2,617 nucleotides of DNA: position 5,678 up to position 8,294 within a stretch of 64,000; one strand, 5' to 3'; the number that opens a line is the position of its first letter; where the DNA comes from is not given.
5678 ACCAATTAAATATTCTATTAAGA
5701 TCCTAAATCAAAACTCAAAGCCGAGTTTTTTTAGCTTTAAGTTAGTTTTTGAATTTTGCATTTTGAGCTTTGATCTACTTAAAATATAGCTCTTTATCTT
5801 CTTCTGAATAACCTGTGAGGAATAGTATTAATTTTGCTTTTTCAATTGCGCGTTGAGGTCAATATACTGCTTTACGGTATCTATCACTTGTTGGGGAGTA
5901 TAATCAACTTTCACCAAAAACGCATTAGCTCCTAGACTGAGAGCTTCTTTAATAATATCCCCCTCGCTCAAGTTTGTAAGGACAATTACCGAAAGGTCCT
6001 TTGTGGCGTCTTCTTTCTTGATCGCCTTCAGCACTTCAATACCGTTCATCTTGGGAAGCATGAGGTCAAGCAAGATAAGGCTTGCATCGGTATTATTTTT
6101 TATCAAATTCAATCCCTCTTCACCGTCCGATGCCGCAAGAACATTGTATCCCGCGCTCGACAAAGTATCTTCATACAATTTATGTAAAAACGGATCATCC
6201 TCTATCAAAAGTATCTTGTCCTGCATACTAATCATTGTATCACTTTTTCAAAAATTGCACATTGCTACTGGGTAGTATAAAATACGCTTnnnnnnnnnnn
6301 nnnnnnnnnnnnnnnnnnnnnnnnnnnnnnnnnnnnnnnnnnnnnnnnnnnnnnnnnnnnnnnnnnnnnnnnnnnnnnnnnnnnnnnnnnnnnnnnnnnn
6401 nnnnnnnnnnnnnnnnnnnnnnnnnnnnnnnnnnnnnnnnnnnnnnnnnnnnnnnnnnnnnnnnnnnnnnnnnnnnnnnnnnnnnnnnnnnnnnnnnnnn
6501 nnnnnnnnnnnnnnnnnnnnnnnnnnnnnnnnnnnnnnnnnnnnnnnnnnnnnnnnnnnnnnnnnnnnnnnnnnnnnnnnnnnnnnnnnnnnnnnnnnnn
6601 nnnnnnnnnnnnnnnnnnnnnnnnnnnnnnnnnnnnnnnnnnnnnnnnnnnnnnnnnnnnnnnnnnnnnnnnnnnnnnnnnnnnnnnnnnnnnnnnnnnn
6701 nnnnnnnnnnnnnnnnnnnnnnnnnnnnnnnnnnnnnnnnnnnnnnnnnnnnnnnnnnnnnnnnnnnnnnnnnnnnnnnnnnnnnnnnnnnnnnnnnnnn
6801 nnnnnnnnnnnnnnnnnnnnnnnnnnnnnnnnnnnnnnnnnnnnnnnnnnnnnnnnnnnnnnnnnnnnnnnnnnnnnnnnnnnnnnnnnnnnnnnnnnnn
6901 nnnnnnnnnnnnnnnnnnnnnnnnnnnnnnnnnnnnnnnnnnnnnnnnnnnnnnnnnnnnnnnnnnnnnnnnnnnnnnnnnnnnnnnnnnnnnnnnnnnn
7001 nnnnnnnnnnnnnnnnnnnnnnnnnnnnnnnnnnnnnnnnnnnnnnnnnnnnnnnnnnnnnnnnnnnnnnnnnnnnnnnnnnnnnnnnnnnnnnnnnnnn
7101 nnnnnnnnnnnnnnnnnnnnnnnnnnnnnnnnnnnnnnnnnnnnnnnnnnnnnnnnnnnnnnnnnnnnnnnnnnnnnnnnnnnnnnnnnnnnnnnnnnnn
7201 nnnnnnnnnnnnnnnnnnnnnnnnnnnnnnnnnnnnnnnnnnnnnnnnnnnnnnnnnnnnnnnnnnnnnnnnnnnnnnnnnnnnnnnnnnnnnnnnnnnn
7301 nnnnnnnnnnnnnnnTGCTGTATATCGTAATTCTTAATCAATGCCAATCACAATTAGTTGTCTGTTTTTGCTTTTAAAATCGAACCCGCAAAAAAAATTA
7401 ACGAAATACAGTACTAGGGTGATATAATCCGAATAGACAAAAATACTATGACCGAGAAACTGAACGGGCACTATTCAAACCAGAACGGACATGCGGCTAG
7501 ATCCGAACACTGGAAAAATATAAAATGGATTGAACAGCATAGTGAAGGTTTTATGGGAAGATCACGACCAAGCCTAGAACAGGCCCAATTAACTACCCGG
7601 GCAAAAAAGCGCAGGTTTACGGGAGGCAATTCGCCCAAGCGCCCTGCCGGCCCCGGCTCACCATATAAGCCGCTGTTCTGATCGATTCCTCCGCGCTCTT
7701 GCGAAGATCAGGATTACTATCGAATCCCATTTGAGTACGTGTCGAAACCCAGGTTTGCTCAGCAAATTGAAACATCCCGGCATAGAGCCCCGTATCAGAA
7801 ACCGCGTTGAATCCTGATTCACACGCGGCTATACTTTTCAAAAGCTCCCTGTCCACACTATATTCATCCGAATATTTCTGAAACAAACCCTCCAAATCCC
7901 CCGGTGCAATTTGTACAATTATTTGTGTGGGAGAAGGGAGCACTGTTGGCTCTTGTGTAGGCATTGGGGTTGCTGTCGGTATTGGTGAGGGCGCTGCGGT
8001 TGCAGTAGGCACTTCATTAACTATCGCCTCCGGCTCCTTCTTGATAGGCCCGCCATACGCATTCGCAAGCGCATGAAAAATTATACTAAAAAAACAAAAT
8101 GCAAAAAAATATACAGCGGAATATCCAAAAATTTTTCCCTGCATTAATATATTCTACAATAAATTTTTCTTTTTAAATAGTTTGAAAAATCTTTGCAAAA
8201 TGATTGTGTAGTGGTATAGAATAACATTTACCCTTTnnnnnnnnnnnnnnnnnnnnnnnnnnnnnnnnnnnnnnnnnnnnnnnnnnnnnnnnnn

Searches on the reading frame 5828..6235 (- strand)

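Call 13: search_protein_families(library=pfam, proteins=[window:5828-6235:-], max_evalue=0.0001)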
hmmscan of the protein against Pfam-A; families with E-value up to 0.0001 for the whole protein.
window:5828-6235:- (135 aa): 1 family
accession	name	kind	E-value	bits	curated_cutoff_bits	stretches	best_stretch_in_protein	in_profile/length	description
PF00072.30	Response_reg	-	2.6e-23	82.7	30.2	1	8-110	1-100/111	Response regulator receiver domain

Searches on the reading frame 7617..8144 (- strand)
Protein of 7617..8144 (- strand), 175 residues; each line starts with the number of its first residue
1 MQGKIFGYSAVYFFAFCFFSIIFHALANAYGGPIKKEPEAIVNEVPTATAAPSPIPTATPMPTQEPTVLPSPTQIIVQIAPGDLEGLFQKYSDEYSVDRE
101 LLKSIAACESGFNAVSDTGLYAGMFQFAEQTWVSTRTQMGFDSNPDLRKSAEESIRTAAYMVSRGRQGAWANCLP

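Call 13: search_protein_families(library=pfam, proteins=[window:7617-8144:-], max_evalue=0.0001)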
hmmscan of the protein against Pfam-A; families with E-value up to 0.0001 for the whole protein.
window:7617-8144:- (175 aa): 2 families
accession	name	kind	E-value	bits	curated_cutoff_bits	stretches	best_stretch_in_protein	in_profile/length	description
PF06737.19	Transglycosylas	-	6.5e-08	33.6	27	1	101-173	6-77/77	Transglycosylase-like domain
PF01464.25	SLT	-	1.2e-07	31.7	21.3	1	87-163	2-77/117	Transglycosylase SLT domain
